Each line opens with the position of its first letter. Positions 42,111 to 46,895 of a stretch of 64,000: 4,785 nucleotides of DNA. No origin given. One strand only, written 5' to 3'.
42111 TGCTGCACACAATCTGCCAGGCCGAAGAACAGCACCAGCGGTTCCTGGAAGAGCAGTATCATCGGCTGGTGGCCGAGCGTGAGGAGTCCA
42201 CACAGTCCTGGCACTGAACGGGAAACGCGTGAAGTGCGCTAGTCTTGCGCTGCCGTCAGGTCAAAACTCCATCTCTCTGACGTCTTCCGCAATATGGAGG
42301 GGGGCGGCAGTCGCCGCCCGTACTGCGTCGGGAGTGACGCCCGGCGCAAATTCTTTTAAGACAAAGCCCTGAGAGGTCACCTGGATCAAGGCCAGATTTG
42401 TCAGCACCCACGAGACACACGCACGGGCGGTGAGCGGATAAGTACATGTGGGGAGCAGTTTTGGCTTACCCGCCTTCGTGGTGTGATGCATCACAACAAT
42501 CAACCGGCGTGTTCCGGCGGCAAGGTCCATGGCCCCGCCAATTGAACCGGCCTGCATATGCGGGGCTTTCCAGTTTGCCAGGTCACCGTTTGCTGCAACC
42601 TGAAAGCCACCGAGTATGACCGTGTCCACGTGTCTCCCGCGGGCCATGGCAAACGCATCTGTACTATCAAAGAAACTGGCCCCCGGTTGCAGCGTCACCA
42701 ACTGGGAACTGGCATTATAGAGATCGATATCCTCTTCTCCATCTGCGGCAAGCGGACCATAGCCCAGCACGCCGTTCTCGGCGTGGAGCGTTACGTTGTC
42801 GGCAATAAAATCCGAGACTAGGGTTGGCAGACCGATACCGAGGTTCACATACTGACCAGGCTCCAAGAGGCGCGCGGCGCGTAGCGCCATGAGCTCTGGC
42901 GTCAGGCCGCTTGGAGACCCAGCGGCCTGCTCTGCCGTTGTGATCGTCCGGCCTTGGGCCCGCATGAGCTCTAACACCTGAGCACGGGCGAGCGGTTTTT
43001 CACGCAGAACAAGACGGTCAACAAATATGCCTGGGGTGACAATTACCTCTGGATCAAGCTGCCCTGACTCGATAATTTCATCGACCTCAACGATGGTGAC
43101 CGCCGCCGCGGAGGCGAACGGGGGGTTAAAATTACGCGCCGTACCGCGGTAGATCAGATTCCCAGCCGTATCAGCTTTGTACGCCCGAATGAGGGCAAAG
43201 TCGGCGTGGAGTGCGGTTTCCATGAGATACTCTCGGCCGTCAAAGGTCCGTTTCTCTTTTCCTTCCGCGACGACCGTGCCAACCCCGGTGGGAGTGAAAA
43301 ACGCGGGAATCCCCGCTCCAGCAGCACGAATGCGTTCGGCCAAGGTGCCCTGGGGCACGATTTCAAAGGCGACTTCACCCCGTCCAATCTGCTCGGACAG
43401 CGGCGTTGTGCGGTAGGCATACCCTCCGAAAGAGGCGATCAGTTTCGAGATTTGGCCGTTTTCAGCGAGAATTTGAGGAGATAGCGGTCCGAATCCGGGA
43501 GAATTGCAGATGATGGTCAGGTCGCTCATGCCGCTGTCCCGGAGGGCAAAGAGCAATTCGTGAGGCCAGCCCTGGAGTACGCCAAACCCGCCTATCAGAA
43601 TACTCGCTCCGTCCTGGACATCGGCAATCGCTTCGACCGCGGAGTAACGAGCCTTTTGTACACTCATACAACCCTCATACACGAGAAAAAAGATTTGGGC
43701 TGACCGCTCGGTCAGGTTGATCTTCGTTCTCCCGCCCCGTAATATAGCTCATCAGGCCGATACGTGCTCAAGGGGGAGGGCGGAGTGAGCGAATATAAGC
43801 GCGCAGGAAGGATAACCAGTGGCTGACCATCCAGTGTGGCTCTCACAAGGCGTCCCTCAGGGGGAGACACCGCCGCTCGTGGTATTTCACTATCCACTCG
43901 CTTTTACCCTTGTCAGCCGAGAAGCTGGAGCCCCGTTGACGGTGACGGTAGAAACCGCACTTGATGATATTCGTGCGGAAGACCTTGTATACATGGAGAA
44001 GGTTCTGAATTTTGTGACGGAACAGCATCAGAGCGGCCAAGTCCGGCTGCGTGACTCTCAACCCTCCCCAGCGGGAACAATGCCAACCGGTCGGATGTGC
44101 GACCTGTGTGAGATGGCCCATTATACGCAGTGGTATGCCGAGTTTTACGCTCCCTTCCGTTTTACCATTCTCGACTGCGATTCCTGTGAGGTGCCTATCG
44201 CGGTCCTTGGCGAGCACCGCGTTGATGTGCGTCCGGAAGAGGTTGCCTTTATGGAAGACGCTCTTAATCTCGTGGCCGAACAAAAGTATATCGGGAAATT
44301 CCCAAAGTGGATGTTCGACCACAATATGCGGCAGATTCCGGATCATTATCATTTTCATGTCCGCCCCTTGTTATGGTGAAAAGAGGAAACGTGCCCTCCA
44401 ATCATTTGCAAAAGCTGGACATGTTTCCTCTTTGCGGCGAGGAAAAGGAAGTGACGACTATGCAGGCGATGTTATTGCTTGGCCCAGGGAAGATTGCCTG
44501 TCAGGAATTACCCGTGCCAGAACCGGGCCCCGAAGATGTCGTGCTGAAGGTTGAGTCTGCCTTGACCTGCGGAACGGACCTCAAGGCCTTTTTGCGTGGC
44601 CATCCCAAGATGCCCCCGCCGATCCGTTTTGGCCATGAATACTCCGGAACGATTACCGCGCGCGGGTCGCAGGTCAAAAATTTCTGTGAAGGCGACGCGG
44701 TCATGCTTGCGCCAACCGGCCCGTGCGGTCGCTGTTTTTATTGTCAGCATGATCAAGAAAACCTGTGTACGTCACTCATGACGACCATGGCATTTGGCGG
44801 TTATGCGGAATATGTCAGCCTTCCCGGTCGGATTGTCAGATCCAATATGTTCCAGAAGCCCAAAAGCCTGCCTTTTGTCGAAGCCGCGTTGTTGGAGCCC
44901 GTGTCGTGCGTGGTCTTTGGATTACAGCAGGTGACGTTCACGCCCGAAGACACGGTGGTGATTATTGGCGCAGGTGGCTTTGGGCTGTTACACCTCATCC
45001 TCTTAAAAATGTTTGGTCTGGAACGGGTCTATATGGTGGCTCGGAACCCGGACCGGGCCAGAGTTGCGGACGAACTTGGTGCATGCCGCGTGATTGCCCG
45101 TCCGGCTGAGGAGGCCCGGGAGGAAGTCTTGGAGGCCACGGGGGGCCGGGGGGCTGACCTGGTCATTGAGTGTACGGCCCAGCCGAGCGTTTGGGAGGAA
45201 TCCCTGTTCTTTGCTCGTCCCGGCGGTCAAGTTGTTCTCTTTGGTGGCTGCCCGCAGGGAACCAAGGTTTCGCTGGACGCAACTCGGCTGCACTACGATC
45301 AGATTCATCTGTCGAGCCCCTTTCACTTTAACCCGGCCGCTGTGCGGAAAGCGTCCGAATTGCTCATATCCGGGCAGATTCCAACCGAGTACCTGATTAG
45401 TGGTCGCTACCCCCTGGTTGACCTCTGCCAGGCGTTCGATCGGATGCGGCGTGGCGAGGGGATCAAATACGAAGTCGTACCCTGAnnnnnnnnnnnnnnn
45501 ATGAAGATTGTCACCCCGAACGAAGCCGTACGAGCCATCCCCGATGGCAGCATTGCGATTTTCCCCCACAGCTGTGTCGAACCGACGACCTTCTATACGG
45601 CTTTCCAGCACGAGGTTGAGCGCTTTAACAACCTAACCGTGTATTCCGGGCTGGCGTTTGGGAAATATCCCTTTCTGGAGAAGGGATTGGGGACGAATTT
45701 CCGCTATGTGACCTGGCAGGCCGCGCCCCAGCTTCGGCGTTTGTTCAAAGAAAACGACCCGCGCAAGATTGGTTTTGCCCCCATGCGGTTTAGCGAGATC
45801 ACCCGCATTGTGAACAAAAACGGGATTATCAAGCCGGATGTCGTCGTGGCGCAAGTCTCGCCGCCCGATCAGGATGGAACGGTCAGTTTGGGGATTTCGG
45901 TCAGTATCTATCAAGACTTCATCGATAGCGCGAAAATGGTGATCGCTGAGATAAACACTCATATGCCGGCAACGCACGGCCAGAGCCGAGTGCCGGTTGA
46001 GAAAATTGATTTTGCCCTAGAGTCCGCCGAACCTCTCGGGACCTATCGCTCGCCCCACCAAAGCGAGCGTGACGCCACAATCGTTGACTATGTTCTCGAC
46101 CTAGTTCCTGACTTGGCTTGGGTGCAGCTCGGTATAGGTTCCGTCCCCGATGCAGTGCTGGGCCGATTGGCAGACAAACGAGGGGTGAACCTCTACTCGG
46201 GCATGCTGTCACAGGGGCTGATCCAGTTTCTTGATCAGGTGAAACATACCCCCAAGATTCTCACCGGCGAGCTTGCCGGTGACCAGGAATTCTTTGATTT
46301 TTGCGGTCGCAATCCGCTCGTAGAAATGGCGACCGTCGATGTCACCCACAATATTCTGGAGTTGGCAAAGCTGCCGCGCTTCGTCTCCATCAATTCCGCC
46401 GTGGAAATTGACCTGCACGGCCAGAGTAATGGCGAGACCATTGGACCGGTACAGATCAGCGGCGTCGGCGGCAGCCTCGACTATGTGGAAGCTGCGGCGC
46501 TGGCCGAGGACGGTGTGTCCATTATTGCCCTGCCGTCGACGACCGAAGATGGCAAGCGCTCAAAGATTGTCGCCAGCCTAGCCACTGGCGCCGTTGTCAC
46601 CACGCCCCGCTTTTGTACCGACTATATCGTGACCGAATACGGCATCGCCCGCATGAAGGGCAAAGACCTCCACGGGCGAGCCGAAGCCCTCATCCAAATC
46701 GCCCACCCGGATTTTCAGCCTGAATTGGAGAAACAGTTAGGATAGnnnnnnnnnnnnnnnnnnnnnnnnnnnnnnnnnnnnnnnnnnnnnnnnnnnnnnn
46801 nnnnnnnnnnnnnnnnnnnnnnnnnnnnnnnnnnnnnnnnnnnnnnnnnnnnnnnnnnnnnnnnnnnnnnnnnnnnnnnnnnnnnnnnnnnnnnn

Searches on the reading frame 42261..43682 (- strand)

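Call 37: search_protein_families(library=pfam, proteins=[window:42261-43682:-], max_evalue=0.0001)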
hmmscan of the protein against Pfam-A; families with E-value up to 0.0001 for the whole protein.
window:42261-43682:- (473 aa): 1 family
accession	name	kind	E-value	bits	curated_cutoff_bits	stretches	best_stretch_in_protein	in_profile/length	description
PF01144.29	CoA_trans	-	1.1e-95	319.5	23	2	14-225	3-215/217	Coenzyme A transferase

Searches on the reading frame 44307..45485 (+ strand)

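Call 38: search_protein_families(library=pfam, proteins=[window:44307-45485:+], max_evalue=0.0001)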
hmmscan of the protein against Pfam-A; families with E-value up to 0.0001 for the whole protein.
window:44307-45485:+ (392 aa): 4 families
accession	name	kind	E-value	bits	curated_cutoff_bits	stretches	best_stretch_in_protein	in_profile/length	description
PF08240.17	ADH_N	-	2.4e-23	82.8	23.5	1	74-175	1-97/104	Alcohol dehydrogenase GroES-like domain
PF00107.32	ADH_zinc_N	-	1.5e-22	80.3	31.8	1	225-353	2-127/129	Zinc-binding dehydrogenase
PF16912.11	Glu_dehyd_C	-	2.8e-13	50.3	34.9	1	194-332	5-148/211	Glucose dehydrogenase C-terminus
PF13602.12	ADH_zinc_N_2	-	7.6e-06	27.3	27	1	257-384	1-127/134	Zinc-binding dehydrogenase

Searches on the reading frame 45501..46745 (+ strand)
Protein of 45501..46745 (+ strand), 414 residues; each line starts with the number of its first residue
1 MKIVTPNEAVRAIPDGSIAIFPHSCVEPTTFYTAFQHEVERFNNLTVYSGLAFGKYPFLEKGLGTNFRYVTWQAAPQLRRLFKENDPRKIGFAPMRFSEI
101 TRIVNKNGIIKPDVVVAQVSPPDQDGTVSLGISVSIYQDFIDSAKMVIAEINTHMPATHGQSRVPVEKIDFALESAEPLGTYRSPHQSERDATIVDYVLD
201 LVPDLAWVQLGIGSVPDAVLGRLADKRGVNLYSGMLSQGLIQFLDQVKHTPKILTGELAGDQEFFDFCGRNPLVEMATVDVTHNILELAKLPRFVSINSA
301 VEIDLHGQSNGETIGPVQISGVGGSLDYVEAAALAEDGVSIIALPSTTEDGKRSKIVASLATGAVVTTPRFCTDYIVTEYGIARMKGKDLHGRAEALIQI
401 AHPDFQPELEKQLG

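Call 38: search_protein_families(library=pfam, proteins=[window:45501-46745:+], max_evalue=0.0001)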
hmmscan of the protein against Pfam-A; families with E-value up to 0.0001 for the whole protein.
window:45501-46745:+ (414 aa): 2 families
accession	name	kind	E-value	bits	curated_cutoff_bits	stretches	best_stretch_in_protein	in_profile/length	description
PF13336.12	AcetylCoA_hyd_C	-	6.3e-53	179.3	23.7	1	260-412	1-153/154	Acetyl-CoA hydrolase/transferase C-terminal domain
PF02550.21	AcetylCoA_hydro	-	2.5e-09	37.9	24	1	39-171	55-185/198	Acetyl-CoA hydrolase/transferase N-terminal domain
